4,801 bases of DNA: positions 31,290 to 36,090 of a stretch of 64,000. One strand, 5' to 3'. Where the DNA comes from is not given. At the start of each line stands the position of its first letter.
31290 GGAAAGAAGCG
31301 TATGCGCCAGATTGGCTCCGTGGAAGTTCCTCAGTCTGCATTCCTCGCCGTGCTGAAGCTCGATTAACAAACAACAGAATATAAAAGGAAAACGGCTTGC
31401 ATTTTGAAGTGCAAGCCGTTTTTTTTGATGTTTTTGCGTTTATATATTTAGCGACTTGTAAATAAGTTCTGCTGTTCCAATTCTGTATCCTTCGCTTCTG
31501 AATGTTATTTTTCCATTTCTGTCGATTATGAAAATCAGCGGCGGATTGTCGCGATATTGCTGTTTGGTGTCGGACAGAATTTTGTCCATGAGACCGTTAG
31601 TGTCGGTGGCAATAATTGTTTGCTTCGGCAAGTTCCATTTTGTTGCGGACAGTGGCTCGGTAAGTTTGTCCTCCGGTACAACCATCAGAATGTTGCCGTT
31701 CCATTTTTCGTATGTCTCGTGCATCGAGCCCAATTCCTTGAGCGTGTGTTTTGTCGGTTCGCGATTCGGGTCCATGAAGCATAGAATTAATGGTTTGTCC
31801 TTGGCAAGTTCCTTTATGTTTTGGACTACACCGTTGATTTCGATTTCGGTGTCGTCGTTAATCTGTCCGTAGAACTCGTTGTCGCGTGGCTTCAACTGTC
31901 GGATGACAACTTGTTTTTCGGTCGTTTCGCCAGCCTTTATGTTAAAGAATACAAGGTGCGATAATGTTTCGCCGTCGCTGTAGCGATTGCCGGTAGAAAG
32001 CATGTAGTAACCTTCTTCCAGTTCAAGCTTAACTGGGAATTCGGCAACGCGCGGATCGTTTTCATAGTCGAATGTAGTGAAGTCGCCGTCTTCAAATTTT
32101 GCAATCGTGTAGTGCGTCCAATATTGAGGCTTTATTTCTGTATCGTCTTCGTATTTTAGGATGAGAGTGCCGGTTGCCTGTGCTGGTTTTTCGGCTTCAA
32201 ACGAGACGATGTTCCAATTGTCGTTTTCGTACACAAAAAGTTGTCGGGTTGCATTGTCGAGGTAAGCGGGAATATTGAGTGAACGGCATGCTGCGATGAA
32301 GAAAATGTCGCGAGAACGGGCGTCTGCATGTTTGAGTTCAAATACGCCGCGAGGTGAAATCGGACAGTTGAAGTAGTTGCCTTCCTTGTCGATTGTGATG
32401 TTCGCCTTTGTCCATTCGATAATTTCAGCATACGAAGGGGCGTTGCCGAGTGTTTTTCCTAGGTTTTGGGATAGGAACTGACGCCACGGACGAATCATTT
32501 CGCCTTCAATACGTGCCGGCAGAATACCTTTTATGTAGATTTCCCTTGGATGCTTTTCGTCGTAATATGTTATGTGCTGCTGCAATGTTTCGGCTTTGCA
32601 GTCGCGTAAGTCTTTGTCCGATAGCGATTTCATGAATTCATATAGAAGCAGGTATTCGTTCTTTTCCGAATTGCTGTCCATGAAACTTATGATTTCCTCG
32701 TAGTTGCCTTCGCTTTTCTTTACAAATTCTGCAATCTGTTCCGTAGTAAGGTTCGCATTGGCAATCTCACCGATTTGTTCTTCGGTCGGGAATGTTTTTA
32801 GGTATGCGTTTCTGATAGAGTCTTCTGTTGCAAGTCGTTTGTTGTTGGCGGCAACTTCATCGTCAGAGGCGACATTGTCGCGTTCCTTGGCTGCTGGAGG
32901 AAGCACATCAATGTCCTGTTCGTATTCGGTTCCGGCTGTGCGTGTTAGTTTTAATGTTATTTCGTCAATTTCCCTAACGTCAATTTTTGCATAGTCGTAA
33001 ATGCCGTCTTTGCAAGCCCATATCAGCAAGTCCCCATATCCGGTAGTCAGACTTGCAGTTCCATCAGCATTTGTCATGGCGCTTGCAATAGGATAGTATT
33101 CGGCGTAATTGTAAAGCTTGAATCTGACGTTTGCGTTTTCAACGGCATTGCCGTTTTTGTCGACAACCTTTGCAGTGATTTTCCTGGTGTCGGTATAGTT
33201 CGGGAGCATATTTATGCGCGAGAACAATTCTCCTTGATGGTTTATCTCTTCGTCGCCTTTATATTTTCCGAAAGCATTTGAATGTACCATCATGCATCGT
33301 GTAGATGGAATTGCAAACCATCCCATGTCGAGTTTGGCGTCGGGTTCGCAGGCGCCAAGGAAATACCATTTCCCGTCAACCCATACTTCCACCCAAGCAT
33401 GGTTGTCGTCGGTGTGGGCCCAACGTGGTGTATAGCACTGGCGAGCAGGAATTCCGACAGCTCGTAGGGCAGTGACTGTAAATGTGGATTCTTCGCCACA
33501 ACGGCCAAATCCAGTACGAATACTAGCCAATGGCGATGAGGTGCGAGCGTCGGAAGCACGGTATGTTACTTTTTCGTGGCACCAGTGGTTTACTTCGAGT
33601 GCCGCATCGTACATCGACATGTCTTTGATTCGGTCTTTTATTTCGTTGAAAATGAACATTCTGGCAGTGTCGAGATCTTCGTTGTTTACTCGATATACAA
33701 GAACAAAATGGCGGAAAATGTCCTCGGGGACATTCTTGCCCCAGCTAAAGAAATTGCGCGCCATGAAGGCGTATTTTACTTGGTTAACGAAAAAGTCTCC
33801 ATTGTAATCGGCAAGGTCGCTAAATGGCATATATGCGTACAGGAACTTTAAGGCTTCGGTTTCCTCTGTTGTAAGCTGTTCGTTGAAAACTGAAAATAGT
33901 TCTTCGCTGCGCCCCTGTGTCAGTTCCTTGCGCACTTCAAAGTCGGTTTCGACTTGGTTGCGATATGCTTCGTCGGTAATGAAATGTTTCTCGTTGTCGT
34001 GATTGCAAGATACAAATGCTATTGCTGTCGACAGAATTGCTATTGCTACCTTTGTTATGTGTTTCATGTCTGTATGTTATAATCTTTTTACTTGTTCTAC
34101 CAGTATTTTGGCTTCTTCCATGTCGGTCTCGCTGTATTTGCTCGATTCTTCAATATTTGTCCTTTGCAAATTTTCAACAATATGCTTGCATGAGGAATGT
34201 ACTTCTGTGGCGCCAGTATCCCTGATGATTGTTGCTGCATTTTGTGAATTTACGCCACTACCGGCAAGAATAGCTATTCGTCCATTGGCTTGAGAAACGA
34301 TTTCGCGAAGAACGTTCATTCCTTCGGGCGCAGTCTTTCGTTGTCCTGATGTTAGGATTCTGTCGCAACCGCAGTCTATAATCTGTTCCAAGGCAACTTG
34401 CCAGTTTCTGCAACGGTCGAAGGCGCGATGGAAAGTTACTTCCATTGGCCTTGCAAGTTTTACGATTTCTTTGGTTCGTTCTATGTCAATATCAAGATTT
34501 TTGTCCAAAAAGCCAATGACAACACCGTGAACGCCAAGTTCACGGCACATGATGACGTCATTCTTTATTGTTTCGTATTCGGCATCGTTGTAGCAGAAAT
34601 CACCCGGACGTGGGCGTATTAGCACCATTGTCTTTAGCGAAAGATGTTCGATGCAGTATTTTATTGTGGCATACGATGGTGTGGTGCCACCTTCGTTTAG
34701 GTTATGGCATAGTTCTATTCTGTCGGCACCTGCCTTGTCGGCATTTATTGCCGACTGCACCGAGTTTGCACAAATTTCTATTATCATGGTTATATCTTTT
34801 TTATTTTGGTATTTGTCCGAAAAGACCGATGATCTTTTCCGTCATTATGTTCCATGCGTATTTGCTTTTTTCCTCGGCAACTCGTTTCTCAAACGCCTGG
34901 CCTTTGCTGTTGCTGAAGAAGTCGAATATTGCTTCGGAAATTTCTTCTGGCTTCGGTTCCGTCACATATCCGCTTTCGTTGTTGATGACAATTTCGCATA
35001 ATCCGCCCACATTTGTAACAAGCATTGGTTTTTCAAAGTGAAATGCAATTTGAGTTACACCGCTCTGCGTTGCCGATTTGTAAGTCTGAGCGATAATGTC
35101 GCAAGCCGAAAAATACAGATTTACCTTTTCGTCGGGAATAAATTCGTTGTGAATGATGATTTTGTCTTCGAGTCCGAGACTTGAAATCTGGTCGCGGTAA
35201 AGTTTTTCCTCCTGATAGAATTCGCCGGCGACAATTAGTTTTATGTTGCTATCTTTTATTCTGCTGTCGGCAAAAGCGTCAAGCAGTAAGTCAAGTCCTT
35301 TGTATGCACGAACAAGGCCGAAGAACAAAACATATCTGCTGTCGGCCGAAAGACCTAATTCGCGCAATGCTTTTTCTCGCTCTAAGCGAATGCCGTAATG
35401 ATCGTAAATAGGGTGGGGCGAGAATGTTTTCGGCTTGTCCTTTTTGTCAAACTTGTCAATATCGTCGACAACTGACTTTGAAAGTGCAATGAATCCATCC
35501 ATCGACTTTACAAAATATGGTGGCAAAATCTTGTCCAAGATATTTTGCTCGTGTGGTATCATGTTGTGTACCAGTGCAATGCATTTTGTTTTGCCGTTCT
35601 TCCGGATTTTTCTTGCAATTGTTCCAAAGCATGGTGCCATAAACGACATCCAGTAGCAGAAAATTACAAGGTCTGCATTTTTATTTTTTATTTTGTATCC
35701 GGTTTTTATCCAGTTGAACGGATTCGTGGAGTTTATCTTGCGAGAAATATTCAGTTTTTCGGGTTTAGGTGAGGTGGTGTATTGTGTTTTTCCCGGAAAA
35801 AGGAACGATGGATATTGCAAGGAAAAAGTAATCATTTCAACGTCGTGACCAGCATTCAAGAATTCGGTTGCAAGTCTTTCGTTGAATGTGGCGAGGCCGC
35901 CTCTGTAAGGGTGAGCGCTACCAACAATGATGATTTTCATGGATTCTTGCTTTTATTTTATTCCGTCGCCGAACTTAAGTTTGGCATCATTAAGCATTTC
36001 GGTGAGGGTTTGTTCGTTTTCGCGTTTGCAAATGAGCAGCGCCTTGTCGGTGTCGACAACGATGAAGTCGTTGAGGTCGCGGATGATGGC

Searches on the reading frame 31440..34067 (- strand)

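Call 10: search_protein_families(library=pfam, proteins=[window:31440-34067:-], max_evalue=0.01)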
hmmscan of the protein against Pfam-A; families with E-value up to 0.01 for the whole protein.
window:31440-34067:- (875 aa): 4 families
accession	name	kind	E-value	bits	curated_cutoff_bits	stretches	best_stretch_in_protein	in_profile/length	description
PF01841.26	Transglut_core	-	4.2e-24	85.3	23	1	144-236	4-105/108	Transglutaminase-like superfamily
PF02369.22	Big_1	-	1.1e-07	32.2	34.9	1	286-341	10-65/93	Bacterial Ig-like domain (group 1)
PF04473.18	DUF553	-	0.00039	20.3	20.5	1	142-238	5-112/140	Transglutaminase-like domain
PF24107.1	DUF7382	-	0.0022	18.2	27.4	1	295-341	20-65/65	Domain of unknown function (DUF7382)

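Call 11: search_protein_families(library=ncbifam, proteins=[window:31440-34067:-], max_evalue=0.01)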
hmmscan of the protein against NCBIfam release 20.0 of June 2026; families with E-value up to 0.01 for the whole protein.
window:31440-34067:- (875 aa): 1 family
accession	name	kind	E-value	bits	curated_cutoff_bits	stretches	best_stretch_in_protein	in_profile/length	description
NF045980.1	MAG6410_fam_LP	equivalog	0.00016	20.2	450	1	201-334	220-354/622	MAG6410 family transglutaminase-related lipoprotein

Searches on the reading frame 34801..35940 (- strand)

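Call 10: search_protein_families(library=pfam, proteins=[window:34801-35940:-], max_evalue=0.01)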
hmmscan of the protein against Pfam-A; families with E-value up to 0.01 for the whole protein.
window:34801-35940:- (379 aa): 3 families
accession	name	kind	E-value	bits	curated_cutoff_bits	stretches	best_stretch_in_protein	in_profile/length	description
PF00534.26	Glycos_transf_1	-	1.2e-23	84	26.4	1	188-346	2-160/172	Glycosyl transferases group 1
PF13692.12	Glyco_trans_1_4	-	3.2e-18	66.8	27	1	202-342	2-140/142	Glycosyl transferases group 1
PF13439.12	Glyco_transf_4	-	3.2e-08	34.2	28.5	1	14-165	2-153/170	Glycosyltransferase Family 4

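Call 11: search_protein_families(library=ncbifam, proteins=[window:34801-35940:-], max_evalue=0.01)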
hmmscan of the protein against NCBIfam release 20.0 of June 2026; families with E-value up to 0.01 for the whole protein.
window:34801-35940:- (379 aa): 18 families
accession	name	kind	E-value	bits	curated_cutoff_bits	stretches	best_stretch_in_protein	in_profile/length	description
NF012028.0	PRK15484.1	subfamily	6.5e-13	48.5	618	1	189-369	181-370/380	lipopolysaccharide N-acetylglucosaminyltransferase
TIGR04063.1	stp3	hypoth_equivalog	8.3e-12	44.7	442.05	1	181-347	193-363/397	TIGR04063 family PEP-CTERM/XrtA system glycosyltransferase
TIGR03449.1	mycothiol_MshA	equivalog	2.9e-11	42.9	462.5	1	187-374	206-400/406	D-inositol-3-phosphate glycosyltransferase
NF038295.1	EPS_HpsP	equivalog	2.2e-10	40.1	550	1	189-377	195-387/388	hormogonium polysaccharide biosynthesis glycosyltransferase HpsP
NF046085.1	XrtY_assoc_Gly1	equivalog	1.1e-08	34.4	400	1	129-377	169-384/387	XrtY-associated glycosyltransferase XYAG1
NF047684.1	TeichurnBiosyTuaC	equivalog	2e-08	33.6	550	1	187-346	205-356/391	teichuronic acid biosynthesis protein TuaC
NF053787.1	GlcN_PG_synth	equivalog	7.1e-08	31.7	480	1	188-376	184-358/361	N-acetylglucosaminyl phosphatidylglycerol synthase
TIGR04157.1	glyco_rSAM_CFB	subfamily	1.2e-07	31.1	400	1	143-327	166-348/406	TIGR04157 family glycosyltransferase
NF041010.1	glycosy_Agl16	equivalog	3.2e-07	29.5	575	1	201-375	179-349/352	glycosylation protein Agl16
TIGR03088.1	stp2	hypoth_equivalog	3.3e-07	29.7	409.05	1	210-375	203-371/374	TIGR03088 family PEP-CTERM/XrtA system glycosyltransferase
NF041876.1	EPS_EpsE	equivalog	6.2e-07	29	400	1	208-346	221-363/389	exopolysaccharide biosynthesis GT4 family glycosyltransferase EpsE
TIGR03999.1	thiol_BshA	equivalog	1.8e-06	27.2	273.7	1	144-357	142-352/375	N-acetyl-alpha-D-glucosaminyl L-malate synthase BshA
TIGR02149.1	glgA_Coryne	subfamily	3.2e-05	23.2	302.4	1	186-335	189-346/391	glycogen synthase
TIGR02470.1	sucr_synth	equivalog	3.4e-05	22.2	810.4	1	304-373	668-744/784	sucrose synthase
NF007640.0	PRK10307.1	subfamily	0.00011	21.3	276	0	190-253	217-280/411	WcaI family glycosyltransferase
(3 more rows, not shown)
